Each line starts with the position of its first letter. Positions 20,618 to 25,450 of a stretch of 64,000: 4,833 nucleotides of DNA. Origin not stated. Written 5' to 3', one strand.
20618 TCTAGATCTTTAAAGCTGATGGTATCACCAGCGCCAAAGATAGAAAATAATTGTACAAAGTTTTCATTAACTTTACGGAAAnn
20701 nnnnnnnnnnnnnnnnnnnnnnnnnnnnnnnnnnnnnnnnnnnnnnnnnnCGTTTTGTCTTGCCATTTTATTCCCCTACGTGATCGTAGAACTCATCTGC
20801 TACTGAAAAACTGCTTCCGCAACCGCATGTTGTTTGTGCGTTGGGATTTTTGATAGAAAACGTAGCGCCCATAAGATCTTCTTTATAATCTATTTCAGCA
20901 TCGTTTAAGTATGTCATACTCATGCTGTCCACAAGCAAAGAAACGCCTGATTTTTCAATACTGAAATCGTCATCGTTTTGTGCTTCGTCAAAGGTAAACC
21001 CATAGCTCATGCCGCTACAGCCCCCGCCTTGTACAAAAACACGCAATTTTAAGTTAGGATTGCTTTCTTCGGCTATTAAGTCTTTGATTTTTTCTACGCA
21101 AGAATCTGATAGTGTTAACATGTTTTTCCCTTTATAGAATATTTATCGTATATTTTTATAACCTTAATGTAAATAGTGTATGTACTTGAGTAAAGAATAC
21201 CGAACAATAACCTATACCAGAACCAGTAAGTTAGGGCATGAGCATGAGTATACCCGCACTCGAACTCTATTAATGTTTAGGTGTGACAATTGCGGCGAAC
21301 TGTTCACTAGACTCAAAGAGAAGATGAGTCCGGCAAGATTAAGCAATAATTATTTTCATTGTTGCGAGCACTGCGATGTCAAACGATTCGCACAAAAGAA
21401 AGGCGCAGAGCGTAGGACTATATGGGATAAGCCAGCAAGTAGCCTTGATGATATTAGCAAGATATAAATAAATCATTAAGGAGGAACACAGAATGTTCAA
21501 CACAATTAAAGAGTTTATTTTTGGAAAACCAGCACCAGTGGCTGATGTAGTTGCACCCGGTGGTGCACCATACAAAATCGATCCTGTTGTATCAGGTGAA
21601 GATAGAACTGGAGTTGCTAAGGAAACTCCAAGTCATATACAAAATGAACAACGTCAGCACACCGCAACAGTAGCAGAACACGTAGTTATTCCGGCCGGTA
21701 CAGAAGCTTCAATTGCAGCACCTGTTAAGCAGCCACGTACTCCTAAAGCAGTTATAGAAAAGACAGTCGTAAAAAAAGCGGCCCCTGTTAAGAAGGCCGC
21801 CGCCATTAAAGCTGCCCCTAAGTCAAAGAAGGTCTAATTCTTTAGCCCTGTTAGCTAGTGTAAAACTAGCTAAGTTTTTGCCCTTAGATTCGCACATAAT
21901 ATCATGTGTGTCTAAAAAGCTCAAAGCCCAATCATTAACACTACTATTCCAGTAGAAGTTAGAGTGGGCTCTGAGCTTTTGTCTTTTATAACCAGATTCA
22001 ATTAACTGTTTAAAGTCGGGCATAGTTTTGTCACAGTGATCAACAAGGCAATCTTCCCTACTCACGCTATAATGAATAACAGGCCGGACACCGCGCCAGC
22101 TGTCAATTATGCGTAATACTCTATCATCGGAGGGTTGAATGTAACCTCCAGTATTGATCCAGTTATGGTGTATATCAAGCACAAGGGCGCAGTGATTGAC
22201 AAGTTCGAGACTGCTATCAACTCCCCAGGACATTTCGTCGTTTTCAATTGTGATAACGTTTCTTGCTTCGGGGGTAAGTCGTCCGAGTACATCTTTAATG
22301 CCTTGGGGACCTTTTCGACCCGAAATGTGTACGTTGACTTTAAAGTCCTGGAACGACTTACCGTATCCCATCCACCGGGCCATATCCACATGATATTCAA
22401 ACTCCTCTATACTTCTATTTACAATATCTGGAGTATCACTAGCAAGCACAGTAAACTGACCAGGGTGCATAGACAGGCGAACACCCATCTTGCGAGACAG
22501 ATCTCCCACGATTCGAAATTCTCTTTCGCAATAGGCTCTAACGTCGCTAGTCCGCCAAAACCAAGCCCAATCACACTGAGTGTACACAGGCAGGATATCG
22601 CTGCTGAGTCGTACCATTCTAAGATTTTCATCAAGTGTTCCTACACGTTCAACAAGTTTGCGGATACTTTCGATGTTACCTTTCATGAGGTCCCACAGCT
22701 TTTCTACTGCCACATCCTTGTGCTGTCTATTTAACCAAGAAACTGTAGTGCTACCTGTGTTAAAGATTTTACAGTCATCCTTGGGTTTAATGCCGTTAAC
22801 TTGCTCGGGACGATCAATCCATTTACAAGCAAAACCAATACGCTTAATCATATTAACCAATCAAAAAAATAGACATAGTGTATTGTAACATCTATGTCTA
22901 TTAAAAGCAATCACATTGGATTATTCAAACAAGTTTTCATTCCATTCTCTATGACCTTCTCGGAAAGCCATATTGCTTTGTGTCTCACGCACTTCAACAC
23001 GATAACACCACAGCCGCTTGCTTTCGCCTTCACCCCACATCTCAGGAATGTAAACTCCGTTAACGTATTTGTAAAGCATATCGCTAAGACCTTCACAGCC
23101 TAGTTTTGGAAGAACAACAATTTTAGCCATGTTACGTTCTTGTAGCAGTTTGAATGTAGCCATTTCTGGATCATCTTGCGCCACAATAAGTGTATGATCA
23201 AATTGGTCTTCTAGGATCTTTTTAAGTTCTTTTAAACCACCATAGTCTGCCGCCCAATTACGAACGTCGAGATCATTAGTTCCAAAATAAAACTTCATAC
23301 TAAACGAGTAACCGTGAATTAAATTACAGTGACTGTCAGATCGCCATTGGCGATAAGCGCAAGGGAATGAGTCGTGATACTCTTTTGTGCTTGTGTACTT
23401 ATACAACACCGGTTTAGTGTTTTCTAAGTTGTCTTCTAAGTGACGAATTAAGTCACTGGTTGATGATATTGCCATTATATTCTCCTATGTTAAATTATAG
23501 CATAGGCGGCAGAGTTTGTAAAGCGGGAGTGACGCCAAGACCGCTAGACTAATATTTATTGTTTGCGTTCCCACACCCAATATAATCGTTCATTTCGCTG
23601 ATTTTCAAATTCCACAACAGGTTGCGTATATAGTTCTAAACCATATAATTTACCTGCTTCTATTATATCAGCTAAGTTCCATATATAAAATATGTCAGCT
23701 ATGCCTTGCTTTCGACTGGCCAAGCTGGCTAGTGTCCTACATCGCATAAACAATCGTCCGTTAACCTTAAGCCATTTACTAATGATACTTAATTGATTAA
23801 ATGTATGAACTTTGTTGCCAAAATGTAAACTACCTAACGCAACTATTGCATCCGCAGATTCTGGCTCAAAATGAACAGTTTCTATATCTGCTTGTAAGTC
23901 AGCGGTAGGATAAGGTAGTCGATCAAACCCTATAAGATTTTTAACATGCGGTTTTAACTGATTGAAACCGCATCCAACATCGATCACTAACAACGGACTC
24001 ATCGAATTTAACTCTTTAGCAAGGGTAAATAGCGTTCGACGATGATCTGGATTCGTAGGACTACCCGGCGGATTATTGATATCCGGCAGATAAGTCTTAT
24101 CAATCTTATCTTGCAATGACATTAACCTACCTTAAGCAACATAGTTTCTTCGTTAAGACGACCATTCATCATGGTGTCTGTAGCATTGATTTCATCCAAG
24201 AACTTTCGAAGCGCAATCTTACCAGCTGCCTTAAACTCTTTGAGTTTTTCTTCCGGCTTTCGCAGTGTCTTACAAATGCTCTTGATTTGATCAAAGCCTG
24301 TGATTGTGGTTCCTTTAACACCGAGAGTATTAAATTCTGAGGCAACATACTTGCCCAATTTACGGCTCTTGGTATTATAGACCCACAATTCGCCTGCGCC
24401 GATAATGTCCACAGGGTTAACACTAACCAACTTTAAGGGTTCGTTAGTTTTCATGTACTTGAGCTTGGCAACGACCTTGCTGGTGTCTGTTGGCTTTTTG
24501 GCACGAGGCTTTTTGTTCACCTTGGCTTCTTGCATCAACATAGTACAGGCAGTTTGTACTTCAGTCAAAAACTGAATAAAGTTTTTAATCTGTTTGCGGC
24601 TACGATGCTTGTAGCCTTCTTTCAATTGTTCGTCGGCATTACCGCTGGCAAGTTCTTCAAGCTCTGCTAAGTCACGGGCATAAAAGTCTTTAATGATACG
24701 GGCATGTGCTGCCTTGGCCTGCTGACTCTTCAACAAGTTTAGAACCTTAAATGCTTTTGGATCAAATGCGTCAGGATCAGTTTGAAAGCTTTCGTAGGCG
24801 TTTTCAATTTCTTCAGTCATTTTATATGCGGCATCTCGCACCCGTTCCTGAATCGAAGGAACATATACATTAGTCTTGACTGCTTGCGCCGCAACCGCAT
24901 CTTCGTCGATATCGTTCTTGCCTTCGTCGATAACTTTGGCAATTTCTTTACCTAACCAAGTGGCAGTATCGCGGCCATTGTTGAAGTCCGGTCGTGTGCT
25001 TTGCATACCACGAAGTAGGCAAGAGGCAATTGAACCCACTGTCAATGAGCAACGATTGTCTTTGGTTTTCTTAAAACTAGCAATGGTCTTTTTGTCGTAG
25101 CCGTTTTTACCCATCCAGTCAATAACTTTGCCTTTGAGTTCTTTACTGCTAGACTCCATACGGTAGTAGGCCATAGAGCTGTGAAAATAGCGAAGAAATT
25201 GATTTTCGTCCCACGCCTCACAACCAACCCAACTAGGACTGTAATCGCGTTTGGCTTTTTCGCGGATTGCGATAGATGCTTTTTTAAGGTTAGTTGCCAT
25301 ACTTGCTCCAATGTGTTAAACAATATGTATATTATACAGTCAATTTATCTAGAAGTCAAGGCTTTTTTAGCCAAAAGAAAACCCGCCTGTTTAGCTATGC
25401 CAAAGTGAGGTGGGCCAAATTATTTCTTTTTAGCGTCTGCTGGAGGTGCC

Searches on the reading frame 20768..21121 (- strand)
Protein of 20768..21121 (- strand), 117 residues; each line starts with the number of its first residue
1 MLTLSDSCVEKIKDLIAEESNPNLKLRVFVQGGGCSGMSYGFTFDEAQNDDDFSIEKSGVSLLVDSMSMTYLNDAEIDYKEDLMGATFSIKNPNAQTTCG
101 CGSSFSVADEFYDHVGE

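Call 12: search_protein_families(library=phrogs, proteins=[window:20768-21121:-], max_evalue=0.001)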
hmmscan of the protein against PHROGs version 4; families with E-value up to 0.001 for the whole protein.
window:20768-21121:- (117 aa): 2 families
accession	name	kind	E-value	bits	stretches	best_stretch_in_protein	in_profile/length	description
phrog_17776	-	unknown function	7.9e-47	159.2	1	2-107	7-112/112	-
phrog_18436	-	unknown function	4.2e-05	24.3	1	1-100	1-103/199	-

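Call 67: search_protein_families(library=pfam, proteins=[window:20768-21121:-], max_evalue=0.001)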
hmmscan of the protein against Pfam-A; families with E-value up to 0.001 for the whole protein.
window:20768-21121:- (117 aa): 1 family
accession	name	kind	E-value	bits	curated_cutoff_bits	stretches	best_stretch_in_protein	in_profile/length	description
PF01521.26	Fe-S_biosyn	-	2.9e-20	73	26.3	1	2-102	3-109/110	Iron-sulphur cluster biosynthesis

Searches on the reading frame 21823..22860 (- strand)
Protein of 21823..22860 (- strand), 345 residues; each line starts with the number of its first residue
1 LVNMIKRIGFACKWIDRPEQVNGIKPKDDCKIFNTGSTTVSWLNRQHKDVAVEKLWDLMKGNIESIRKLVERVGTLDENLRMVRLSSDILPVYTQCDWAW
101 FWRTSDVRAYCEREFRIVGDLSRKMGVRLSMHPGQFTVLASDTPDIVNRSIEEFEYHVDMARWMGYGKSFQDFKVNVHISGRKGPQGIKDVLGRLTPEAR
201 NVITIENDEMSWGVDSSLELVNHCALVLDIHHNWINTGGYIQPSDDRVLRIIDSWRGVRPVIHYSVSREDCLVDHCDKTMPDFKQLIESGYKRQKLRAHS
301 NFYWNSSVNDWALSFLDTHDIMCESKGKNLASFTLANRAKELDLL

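Call 12: search_protein_families(library=phrogs, proteins=[window:21823-22860:-], max_evalue=0.001)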
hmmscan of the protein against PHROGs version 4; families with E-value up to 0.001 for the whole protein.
window:21823-22860:- (345 aa): 1 family
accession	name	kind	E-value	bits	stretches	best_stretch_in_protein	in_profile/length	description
phrog_8420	-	DNA, RNA and nucleotide metabolism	1.2e-72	245.6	1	7-338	2-306/309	endonuclease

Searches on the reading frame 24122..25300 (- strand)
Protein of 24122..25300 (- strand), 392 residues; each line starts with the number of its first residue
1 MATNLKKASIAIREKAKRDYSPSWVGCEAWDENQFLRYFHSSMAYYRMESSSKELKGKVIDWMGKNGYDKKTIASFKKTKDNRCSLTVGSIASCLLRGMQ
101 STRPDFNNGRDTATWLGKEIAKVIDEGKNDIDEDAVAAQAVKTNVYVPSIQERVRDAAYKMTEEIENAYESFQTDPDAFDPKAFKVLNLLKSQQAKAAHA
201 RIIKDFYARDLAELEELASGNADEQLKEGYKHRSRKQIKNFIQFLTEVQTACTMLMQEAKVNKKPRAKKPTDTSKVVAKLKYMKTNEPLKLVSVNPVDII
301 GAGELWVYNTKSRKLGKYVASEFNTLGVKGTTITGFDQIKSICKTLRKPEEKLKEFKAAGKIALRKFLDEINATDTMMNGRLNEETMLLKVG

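Call 12: search_protein_families(library=phrogs, proteins=[window:24122-25300:-], max_evalue=0.001)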
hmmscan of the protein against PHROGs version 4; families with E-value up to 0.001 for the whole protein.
window:24122-25300:- (392 aa): 1 family
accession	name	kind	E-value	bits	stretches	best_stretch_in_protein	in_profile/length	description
phrog_11903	-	unknown function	4e-65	221.4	1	40-391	38-382/383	-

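Call 53: search_dna_similar(query=window:24122-25300:-, collection=phages, mode=protein, max_rows=12)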
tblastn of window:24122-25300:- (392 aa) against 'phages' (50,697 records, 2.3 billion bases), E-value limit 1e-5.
Records with a match: 42; places in all: 42; records where one place covers at least 80% of the query: 21.
Best place of each record, by identity: <60% 42.
By first word of the organism name: Stenotrophomonas 17; Pseudomonas 11; Sinorhizobium 7; Caulobacter 2; Acidovorax 2; Ochrobactrum 1; Synechococcus 1; Variovorax 1.
By host as written in the record: Stenotrophomonas maltophilia 12; Sinorhizobium meliloti 7; Pseudomonas aeruginosa PAO1 5; Pseudomonas aeruginosa 3; - 3; Caulobacter crescentus CB15 2; Acidovorax citrulli 2; Stenotrophomonas maltophilia AP143 2; and 5 more.
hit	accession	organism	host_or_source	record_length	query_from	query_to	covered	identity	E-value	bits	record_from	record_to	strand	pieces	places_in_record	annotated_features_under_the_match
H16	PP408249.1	Pseudomonas phage vB_Pa-PAC2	Pseudomonas aeruginosa PAO1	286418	31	391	92%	33.0%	4e-47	178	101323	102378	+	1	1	hypothetical protein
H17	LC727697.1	Pseudomonas phage sp. 30-2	Pseudomonas aeruginosa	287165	31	391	92%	32.7%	3e-46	176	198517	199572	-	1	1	hypothetical protein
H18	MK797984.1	Pseudomonas phage vB_PaeM_PA5oct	-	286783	31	391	92%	32.7%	3e-46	175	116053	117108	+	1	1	hypothetical protein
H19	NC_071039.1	Pseudomonas phage vB_PaeM_PA5oct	-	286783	31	391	92%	32.7%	3e-46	175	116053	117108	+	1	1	hypothetical protein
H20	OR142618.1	Pseudomonas phage Callisto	Pseudomonas aeruginosa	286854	31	391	92%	32.7%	3e-46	175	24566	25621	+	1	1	hypothetical protein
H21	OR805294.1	Pseudomonas phage Ettore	Pseudomonas aeruginosa PAO1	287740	31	391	92%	32.7%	3e-46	175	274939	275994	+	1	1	hypothetical protein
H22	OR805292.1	Pseudomonas phage Cassandra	Pseudomonas aeruginosa PAO1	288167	31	391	92%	32.7%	3e-46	175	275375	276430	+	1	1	hypothetical protein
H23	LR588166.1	Pseudomonas phage vB_PaeM_MIJ3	-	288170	31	391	92%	32.7%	3e-46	175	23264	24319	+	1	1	hypothetical protein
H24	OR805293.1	Pseudomonas phage Deifobo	Pseudomonas aeruginosa PAO1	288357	31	391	92%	32.7%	3e-46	175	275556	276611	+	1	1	hypothetical protein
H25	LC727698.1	Pseudomonas phage sp. 30-3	Pseudomonas aeruginosa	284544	31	391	92%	32.7%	5e-46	175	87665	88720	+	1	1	hypothetical protein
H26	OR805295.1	Pseudomonas phage Paride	Pseudomonas aeruginosa PAO1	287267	31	391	92%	32.7%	5e-46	175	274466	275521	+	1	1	hypothetical protein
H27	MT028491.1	Ochrobactrum phage vB_OspM_OC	Ochrobactrum sp. POC9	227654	73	391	81%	31.3%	2e-30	129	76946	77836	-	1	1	hypothetical protein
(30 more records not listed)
